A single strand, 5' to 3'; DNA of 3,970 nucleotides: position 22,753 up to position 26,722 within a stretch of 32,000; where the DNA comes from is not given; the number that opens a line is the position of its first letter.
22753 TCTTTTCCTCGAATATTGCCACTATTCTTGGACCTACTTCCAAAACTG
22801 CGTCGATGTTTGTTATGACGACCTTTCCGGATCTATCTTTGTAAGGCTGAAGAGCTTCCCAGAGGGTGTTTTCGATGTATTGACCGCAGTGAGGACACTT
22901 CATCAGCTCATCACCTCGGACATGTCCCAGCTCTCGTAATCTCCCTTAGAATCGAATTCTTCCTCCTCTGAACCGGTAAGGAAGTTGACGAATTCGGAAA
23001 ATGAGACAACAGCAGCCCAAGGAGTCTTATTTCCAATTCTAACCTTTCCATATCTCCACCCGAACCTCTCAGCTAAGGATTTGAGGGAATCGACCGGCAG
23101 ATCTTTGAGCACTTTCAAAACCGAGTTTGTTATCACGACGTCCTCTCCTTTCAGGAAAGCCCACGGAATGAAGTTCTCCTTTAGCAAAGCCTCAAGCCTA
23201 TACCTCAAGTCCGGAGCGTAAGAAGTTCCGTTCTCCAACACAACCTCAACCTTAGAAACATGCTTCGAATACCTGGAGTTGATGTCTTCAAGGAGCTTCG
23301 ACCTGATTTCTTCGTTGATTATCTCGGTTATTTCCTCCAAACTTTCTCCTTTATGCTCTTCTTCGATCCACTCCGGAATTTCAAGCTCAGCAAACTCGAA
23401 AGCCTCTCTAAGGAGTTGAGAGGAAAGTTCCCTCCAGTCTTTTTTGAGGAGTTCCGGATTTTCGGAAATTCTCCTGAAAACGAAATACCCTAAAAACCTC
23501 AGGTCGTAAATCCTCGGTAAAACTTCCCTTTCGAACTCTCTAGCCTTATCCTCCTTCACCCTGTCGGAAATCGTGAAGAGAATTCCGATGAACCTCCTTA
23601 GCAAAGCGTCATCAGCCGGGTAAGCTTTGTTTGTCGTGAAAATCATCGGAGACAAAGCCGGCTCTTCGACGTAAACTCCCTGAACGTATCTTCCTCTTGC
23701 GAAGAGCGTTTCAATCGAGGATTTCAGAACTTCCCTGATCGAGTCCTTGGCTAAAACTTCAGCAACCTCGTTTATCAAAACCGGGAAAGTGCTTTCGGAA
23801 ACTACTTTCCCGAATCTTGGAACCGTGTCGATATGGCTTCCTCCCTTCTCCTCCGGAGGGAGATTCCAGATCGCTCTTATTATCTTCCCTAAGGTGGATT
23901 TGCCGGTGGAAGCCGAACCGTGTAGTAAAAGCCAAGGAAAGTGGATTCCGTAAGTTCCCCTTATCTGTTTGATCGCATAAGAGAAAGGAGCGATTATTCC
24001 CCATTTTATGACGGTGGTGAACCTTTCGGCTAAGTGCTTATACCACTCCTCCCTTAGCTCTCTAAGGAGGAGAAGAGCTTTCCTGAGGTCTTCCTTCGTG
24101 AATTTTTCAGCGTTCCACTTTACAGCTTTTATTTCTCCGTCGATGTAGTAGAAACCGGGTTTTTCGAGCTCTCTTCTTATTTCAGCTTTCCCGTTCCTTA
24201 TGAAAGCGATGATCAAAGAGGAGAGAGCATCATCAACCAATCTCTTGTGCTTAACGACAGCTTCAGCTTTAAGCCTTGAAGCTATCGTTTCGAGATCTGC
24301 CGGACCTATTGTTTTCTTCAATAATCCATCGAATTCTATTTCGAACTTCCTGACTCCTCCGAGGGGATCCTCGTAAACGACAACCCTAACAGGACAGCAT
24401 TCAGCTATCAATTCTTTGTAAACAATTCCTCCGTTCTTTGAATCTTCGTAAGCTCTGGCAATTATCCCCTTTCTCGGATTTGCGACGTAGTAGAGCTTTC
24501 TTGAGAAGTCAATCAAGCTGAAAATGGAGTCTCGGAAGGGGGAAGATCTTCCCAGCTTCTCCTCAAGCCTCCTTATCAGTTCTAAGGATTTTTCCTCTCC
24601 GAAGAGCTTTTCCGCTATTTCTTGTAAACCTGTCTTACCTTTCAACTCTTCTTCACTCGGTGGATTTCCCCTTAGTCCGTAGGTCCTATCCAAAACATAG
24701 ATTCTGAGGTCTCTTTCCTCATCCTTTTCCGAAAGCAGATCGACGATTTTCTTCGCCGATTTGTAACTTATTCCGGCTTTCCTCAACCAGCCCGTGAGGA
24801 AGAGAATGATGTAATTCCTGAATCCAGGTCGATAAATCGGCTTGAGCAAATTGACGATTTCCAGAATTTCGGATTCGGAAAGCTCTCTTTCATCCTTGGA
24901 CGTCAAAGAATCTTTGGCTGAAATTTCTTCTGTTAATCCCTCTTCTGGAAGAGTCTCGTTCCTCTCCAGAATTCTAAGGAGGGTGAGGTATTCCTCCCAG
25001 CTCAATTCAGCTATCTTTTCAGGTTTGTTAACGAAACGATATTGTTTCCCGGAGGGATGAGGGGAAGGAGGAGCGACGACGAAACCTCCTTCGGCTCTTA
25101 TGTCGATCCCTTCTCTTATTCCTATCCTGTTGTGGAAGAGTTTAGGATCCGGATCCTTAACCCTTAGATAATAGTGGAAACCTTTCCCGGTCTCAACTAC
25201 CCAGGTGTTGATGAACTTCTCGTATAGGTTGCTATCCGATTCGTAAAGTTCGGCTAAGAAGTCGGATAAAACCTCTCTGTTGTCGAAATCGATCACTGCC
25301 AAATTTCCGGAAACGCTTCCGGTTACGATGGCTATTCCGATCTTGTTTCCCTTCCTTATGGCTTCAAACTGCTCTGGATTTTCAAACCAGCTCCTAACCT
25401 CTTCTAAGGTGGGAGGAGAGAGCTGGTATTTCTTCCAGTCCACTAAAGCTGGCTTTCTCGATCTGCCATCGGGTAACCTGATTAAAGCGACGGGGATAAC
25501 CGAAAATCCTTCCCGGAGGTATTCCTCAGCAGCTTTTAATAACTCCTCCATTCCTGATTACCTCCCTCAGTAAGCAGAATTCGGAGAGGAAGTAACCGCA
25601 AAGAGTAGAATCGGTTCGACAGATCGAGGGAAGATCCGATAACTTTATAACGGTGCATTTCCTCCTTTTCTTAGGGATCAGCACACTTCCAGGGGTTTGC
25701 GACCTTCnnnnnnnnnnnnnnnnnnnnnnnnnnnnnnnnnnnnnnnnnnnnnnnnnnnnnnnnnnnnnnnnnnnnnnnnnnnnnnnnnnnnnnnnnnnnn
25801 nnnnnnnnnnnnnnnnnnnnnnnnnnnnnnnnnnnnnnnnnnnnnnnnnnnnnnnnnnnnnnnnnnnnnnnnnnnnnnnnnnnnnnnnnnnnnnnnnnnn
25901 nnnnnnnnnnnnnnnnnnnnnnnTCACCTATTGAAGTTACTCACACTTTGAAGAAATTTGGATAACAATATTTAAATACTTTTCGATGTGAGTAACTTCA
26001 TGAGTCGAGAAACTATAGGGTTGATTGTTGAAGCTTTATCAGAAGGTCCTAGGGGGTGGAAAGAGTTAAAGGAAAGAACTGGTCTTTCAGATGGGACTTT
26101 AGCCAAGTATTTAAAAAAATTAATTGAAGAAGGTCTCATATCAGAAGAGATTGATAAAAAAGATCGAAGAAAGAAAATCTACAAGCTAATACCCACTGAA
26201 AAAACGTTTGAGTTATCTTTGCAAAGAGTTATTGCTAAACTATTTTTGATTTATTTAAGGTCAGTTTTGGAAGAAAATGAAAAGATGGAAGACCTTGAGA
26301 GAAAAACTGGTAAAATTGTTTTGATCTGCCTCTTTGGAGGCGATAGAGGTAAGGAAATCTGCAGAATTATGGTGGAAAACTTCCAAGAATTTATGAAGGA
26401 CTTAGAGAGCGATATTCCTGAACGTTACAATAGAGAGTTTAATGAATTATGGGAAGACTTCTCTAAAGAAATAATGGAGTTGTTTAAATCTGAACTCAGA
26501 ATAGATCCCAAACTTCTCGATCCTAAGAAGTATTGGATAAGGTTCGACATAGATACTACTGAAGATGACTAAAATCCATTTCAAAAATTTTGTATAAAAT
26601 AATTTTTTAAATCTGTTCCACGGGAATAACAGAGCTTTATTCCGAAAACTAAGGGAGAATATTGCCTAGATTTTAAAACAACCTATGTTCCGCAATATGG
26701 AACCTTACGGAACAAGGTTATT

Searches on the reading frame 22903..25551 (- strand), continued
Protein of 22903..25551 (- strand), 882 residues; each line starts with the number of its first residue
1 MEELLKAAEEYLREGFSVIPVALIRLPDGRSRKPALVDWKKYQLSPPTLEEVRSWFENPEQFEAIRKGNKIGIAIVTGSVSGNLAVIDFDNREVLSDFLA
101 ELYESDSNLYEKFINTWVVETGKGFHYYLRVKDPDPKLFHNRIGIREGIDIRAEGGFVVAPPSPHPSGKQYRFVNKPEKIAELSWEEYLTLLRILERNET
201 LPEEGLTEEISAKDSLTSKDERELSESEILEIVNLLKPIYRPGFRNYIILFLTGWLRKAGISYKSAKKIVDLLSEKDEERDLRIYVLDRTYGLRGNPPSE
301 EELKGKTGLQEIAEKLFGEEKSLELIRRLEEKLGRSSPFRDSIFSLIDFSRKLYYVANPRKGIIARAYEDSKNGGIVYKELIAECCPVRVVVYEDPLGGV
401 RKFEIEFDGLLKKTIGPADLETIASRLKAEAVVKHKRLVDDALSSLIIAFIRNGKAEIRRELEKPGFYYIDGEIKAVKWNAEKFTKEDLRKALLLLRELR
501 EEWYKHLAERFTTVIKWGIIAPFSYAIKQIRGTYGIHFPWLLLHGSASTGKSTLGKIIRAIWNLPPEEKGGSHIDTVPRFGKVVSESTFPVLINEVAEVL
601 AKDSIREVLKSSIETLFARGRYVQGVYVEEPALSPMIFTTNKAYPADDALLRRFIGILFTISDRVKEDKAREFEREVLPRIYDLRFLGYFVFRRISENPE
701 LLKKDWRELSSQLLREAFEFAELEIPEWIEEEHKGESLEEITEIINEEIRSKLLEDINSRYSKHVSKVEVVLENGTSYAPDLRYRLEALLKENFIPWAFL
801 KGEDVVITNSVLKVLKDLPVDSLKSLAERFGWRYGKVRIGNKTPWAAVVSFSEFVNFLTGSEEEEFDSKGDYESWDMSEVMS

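Call 59: find_encoding_contigs(protein=P0002, flank=4000, max_places=1)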
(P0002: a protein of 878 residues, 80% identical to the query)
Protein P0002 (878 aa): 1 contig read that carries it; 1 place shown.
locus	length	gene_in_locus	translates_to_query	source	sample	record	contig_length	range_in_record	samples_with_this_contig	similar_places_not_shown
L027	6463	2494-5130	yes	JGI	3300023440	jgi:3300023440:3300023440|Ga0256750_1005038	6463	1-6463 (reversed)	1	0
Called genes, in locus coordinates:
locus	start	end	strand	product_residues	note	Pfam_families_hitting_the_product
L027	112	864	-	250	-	-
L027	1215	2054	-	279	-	PF01022:HTH_5 (weak)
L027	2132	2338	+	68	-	-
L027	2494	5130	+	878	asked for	PF09250:Prim-Pol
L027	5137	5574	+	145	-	-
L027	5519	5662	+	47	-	-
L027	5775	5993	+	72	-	PF05284:DUF736 (weak)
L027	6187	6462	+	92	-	?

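Call 60: find_encoding_contigs(protein=P0010, flank=4000, max_places=1)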
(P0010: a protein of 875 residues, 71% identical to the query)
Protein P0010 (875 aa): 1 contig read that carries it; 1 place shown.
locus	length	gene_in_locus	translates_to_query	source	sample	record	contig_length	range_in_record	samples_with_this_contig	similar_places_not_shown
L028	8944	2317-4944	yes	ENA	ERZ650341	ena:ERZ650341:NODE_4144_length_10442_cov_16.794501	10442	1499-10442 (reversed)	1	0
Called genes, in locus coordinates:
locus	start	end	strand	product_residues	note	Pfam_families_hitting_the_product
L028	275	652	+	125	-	-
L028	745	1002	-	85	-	PF07362:CcdA (weak)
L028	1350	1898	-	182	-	-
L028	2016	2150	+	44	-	PF01402:RHH_1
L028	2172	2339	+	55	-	-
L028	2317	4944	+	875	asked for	PF09250:Prim-Pol, PF27394:Aq_aa27 (faint)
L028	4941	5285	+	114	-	-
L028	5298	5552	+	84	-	-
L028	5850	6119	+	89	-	-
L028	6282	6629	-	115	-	-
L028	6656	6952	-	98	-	-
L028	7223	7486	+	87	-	PF04014:MazE_antitoxin, PF15937:PrlF_antitoxin (weak)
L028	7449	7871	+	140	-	PF01850:PIN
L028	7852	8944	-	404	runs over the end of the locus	-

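Call 98: search_solved_structures(query=window:22903-25551:-, max_evalue=1)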
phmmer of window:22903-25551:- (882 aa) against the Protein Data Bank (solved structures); distinct sequences matched with E-value up to 1: 12.
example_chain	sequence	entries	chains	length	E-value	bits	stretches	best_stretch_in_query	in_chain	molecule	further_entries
1rni_A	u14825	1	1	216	0.00091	20.4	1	3-137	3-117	ORF904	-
3m1m_A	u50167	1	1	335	0.003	18.7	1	3-137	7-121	ORF904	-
1ro0_A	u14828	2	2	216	0.006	17.7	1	3-137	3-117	ORF904 | hypothetical protein ORF904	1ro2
1hxs_1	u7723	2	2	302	0.3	12.1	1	563-654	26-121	GENOME POLYPROTEIN, COAT PROTEIN VP1 | coat protein VP1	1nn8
2plv_1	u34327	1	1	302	0.38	11.7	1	563-654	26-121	HUMAN POLIOVIRUS TYPE 1 (SUBUNIT VP1)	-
9eyy_A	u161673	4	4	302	0.54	11.3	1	564-654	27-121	Capsid protein VP1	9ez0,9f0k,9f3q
1al2_1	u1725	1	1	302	0.55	11.2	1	564-654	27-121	P1/MAHONEY POLIOVIRUS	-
1ar9_1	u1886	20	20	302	0.55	11.2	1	564-654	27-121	P1/MAHONEY POLIOVIRUS | POLIOVIRUS TYPE 1 MAHONEY | POLIOVIRUS NATIVE EMPTY CAPSID (TYPE 1)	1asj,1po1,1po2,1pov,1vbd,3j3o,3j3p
1dgi_1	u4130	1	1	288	0.76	10.8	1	566-654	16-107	VP1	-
3epc_1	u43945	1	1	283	0.89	10.5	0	567-654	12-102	Protein VP1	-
8e8l_1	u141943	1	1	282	0.9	10.5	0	567-654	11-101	Capsid protein VP1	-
9oea_1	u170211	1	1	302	0.9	10.5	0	564-656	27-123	Capsid protein VP1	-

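Call 99: search_protein_families(library=ncbifam, proteins=[window:22903-25551:-], max_evalue=0.1)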
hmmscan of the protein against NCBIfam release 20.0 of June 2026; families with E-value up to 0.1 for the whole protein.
window:22903-25551:- (882 aa): 0 families

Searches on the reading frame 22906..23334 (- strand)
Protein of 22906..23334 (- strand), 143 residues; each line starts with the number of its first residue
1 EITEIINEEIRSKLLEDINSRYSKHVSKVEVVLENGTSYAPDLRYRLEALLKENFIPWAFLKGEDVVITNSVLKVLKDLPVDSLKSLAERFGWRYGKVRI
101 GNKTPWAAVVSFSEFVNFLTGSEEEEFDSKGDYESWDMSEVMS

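Call 72: predict_structure(alignment_id=A2)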
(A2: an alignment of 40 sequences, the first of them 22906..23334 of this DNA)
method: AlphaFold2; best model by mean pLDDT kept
length: 143 residues; sequences in the alignment: 40
mean_pLDDT: 83.7   pTM: 0.73
mean pLDDT of the five models: 83.7, 82.6, 82.5, 81.4, 81.2
residues with pLDDT >= 90: 95; 70-90: 13; 50-70: 24; < 50: 11
segments of 3 or more residues with pLDDT < 50: 126-134
pLDDT, mean of each block of 10 residues (from residue 1): 90 96 75 55 90 96 97 96 95 96 96 96 54 51 52
secondary structure, 60 per line:
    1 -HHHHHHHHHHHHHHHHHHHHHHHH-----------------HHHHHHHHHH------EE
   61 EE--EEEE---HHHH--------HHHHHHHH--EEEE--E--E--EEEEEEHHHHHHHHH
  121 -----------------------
elements in order: H2-25 H43-52 E59-62 E65-68 H72-75 H84-91 E94-97 E106-111 H112-120

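Call 76: fold_search(model_id=the predicted structure, library=pdb)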
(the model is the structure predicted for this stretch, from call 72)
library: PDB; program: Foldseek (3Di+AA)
matches with E <= 10: 533; with E <= 0.001: 0
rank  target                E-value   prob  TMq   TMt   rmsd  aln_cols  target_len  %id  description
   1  5vfx_D                2.5e-02  0.98  0.35  0.47   5.0        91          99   14  Structure of an accessory protein of the pCW3 relaxosome in complex with the origin of transfer (oriT) DNA (released 2018-04-18)
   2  5vfx_A                2.6e-02  0.97  0.36  0.47   7.0       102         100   14  Structure of an accessory protein of the pCW3 relaxosome in complex with the origin of transfer (oriT) DNA (released 2018-04-18)
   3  5vfx_H                3.0e-02  0.97  0.36  0.47   5.0        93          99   14  Structure of an accessory protein of the pCW3 relaxosome in complex with the origin of transfer (oriT) DNA (released 2018-04-18)
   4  5vfx_F                3.4e-02  0.96  0.35  0.45   5.0        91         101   14  Structure of an accessory protein of the pCW3 relaxosome in complex with the origin of transfer (oriT) DNA (released 2018-04-18)
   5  5vfy_D                4.0e-02  0.95  0.35  0.45   5.1        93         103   14  Structure of an accessory protein of the pCW3 relaxosome (released 2018-04-18)
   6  5vfy_C                5.5e-02  0.91  0.36  0.47   8.6       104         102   13  Structure of an accessory protein of the pCW3 relaxosome (released 2018-04-18)
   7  5vfy_A                1.4e-01  0.85  0.36  0.47   5.0        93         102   14  Structure of an accessory protein of the pCW3 relaxosome (released 2018-04-18)
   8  1r7m_A                2.1e-01  0.15  0.22  0.16  12.0       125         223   15  The homing endonuclease I-SceI bound to its DNA recognition region (released 2004-10-26)
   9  9qko_A                3.4e-01  0.15  0.20  0.11   9.5        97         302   13  Structure of the cyanobacteria specific PRK from Chroococcidiopsis (Hyella disjuncta) PCC 6712 (P1 crystal form) (released 2026-04-08)
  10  3c1m_A                3.6e-01  0.10  0.20  0.08  15.5       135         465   12  Cyrstal Structure of threonine-sensitive aspartokinase from Methanococcus jannaschii with MgAMP-PNP and L-aspartate (released 2008-03-25)
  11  4rbr_A                4.6e-01  0.08  0.19  0.20  13.9       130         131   15  Crystal structure of Repressor of Toxin (Rot), a central regulator of Staphylococcus aureus virulence (released 2014-11-05)
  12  1pp8_M                4.9e-01  0.20  0.28  0.31   9.3       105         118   10  crystal structure of the T. vaginalis IBP39 Initiator binding domain (IBD) bound to the alpha-SCS Inr element (released 2003-11-18)
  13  3c1m_C                4.9e-01  0.07  0.17  0.08  15.7       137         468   11  Cyrstal Structure of threonine-sensitive aspartokinase from Methanococcus jannaschii with MgAMP-PNP and L-aspartate (released 2008-03-25)
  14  9olq_G                5.5e-01  0.21  0.18  0.11   6.3        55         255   22  Designed allosteric facilitated dissociation switch AS1_K46L_E50W_K172W_E173Y in complex state THE (released 2025-08-20)
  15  3hyj_A                5.8e-01  0.18  0.21  0.17   6.2        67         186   19  Crystal structure of the N-terminal LAGLIDADG domain of DUF199/WhiA (released 2009-09-01)
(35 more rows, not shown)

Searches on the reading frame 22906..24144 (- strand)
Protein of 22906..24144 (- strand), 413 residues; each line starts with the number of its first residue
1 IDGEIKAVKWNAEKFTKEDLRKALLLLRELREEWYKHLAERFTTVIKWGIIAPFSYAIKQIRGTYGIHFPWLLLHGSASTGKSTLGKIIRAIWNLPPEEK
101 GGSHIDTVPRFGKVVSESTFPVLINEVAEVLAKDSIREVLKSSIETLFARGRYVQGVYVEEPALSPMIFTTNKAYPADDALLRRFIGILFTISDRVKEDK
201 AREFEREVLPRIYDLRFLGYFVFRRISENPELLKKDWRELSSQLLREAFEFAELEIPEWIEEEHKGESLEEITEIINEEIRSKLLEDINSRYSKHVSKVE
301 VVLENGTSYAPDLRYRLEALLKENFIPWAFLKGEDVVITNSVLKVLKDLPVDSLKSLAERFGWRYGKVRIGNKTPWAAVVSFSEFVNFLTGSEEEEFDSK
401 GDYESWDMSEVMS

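Call 105: predict_structure(alignment_id=A3)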
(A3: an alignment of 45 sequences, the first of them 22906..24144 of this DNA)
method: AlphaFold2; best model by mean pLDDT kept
length: 413 residues; sequences in the alignment: 45
mean_pLDDT: 87.8   pTM: 0.81
mean pLDDT of the five models: 87.8, 87.6, 86.8, 86.7, 86.6
residues with pLDDT >= 90: 279; 70-90: 96; 50-70: 12; < 50: 26
segments of 3 or more residues with pLDDT < 50: 300-302, 306-308, 394-408, 410-413
pLDDT, mean of each block of 10 residues (from residue 1): 79 95 98 95 97 95 88 92 95 94 93 94 94 92 90 79 95 82 91 90 94 98 96 95 98 97 83 87 93 73 50 88 93 94 89 89 92 92 94 47 41 42
secondary structure, 60 per line:
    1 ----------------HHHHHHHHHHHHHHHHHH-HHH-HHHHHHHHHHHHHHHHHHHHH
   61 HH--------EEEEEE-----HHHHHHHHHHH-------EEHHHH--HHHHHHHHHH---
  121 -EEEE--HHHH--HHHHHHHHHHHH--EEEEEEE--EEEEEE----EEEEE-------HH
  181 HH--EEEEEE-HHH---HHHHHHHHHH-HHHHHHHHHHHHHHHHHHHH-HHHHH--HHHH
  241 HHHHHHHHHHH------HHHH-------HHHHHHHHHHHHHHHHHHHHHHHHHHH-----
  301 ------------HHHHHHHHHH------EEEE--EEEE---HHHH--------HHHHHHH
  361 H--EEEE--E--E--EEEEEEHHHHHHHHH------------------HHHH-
elements in order: H17-34 H40-62 E71-76 H82-92 H102-105 H108-117 E122-125 H128-131 H134-145 E148-154 E157-162 E167-171 H179-182 E185-190 H198-207 H209-228 H230-234 H237-251 H258-261 H269-295 H313-322 E329-332 E335-338 H342-345 H354-361 E364-367 E376-381 H382-390 H409-412

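Call 108: fold_search(model_id=the predicted structure, library=pdb)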
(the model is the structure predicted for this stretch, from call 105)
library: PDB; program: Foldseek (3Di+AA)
matches with E <= 10: 943; with E <= 0.001: 84
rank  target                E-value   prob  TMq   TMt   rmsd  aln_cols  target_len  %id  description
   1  5dgk_A                1.3e-06  1.00  0.37  0.30  14.3       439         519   13  SCCmec type IV Cch - active helicase (released 2016-08-24)
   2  5dgk_B                3.2e-06  1.00  0.36  0.30  13.9       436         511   14  SCCmec type IV Cch - active helicase (released 2016-08-24)
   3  7pds_F                3.7e-06  1.00  0.30  0.28  14.1       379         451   13  The structure of PriRep1 with dsDNA (released 2022-07-13)
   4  7pds_C                4.3e-06  1.00  0.31  0.29  13.1       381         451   14  The structure of PriRep1 with dsDNA (released 2022-07-13)
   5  7pds_A                4.6e-06  1.00  0.29  0.27  14.0       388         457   14  The structure of PriRep1 with dsDNA (released 2022-07-13)
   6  6k9e_B                4.8e-06  1.00  0.29  0.30  13.1       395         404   16  The A form apo structure of NrS-1 C terminal region-CTR(305-718) (released 2020-06-17)
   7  7pds_D                2.1e-05  1.00  0.30  0.27  14.0       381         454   16  The structure of PriRep1 with dsDNA (released 2022-07-13)
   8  7pds_B                2.8e-05  1.00  0.30  0.28  14.7       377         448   14  The structure of PriRep1 with dsDNA (released 2022-07-13)
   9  6skl_4                5.5e-05  1.00  0.28  0.19  15.7       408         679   14  Cryo-EM structure of the CMG Fork Protection Complex at a replication fork - Conformation 1 (released 2020-05-06)
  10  7pds_E                6.8e-05  1.00  0.32  0.29  13.4       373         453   12  The structure of PriRep1 with dsDNA (released 2022-07-13)
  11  8kg6_4                7.1e-05  1.00  0.28  0.19  16.0       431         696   14  Yeast replisome in state I (released 2023-12-06)
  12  5v8f_4                9.3e-05  1.00  0.33  0.20  19.1       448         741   16  Structural basis of MCM2-7 replicative helicase loading by ORC-Cdc6 and Cdt1 (released 2017-05-10)
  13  6skl_3                1.8e-04  1.00  0.29  0.21  11.2       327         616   14  Cryo-EM structure of the CMG Fork Protection Complex at a replication fork - Conformation 1 (released 2020-05-06)
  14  8w0f_4                1.8e-04  1.00  0.30  0.21  11.9       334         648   16  Cryo-EM structure of a human MCM2-7 double hexamer on dsDNA (released 2024-10-02)
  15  1tue_D                1.9e-04  1.00  0.29  0.51   6.7       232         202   15  The X-ray Structure of the Papillomavirus Helicase in Complex with its Molecular Matchmaker E2 (released 2004-08-24)
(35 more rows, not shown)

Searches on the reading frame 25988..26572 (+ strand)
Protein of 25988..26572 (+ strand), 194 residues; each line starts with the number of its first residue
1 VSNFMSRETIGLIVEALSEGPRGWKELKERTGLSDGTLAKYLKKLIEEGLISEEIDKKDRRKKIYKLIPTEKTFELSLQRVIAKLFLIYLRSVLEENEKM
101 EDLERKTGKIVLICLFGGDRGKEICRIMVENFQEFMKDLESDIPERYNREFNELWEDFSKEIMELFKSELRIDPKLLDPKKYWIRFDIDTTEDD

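Call 10: search_protein_families(library=pfam, proteins=[window:25988-26572:+], max_evalue=0.01)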
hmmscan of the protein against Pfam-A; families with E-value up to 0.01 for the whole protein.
window:25988-26572:+ (194 aa): 15 families
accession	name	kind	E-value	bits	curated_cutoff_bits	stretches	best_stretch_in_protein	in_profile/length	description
PF13463.12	HTH_27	-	2.7e-07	31.2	22.2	1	20-67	17-64/68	Winged helix DNA-binding domain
PF01022.26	HTH_5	-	8.3e-07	29.2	22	1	13-52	7-46/47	Bacterial regulatory protein, arsR family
PF13412.12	HTH_24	-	1.2e-05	25.3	21.9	1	25-51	21-47/48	Winged helix-turn-helix DNA-binding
PF12802.13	MarR_2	-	1.6e-05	25.4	27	1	25-61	24-60/61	MarR family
PF01047.28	MarR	-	1.7e-05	25.1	24.6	1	24-62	20-58/59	MarR family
PF01638.23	HxlR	-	2.1e-05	24.7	20.8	1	11-78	8-76/91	HxlR-like helix-turn-helix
PF13601.12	HTH_34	-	0.00015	22.3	27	1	25-66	18-60/80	Winged helix DNA-binding domain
PF09339.16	HTH_IclR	-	0.00022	21.4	22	1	13-52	8-49/52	IclR helix-turn-helix domain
PF05584.17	Sulfolobus_pRN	-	0.00041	20.8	20.8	1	12-57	9-54/72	Sulfolobus plasmid regulatory protein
PF25213.1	HVO_A0261_N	-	0.00072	19.8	35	1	13-54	16-57/86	HVO_A0261 N-terminal domain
PF01978.25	TrmB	-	0.0011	19.2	25.6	1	17-71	18-68/68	Sugar-specific transcriptional regulator TrmB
PF22381.2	Staph_reg_Sar_Rot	-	0.0013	19.2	27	1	22-67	28-74/85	Transcriptional regulator SarA/Rot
PF03551.20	PadR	-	0.0013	19.1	27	1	25-67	17-65/75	Transcriptional regulator PadR-like family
PF24033.1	DUF7342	-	0.0026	18.2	31.6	1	7-74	4-67/150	Family of unknown function (DUF7342)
PF13730.12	HTH_36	-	0.0042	17.3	25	0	26-51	30-55/55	Helix-turn-helix domain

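Call 99: search_protein_families(library=ncbifam, proteins=[window:25988-26572:+], max_evalue=0.1)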
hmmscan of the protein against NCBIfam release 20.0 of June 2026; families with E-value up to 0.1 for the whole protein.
window:25988-26572:+ (194 aa): 18 families
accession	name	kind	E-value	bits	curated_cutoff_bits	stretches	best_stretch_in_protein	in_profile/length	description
NF053755.1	MsvR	equivalog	1.9e-10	40.9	220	1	13-68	18-73/236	transcriptional factor MsvR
TIGR01884.1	cas_HTH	subfamily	5.4e-05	22.7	60.2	1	12-67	146-201/202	CRISPR-associated CARF protein Csa3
TIGR04472.1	reg_rSAM_mob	hypoth_equivalog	0.00022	21.2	240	1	25-97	49-121/141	radical SAM mobile pair system MarR family transcriptional regulator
NF033788.1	HTH_metalloreg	subfamily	0.00044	20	55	1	13-56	16-60/77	metalloregulator ArsR/SmtB family transcription factor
NF053610.1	Sso10a_fam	subfamily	0.0017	18.3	60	1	13-65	10-54/64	Sso10a family chromatin protein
NF038251.1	AdcR_fam_Zn_TF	equivalog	0.0039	17.4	175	1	17-71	45-99/143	zinc-dependent MarR family transcriptional regulator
NF040939.2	trans_reg_lrs14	equivalog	0.0043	17.1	90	1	18-68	32-86/103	Lrs14 family HTH-type transcriptional regulator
NF002926.0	PRK03573.1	equivalog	0.0076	16.2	120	1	29-93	54-118/144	transcriptional regulator SlyA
NF041230.1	BagL_FevM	exception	0.011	15.7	230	1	27-96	60-128/145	MarR family transcriptional regulator BagL/FevM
NF052638.1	TransRegOhrRVib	equivalog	0.026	14.3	200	1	25-77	55-107/141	transcriptional regulator OhrR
TIGR01877.1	cas_cas6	equivalog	0.032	14.7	58.65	0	58-107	97-147/200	CRISPR-associated endoribonuclease Cas6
NF041395.1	TranRegLrpA1_Halo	equivalog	0.033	14.2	250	1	13-59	10-60/142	HTH-type transcriptional regulator LrpA1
TIGR04176.1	MarR_EPS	equivalog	0.034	14.2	88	1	24-74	21-71/105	MarR family EPS-associated transcriptional regulator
NF053814.1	teico_TcaR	equivalog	0.04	14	170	1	25-85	56-118/151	MarR family transcriptional regulator TcaR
NF053660.1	ORF80_fam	equivalog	0.057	13.3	95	1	13-57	7-52/70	ORF80 family leucine zipper DNA-binding protein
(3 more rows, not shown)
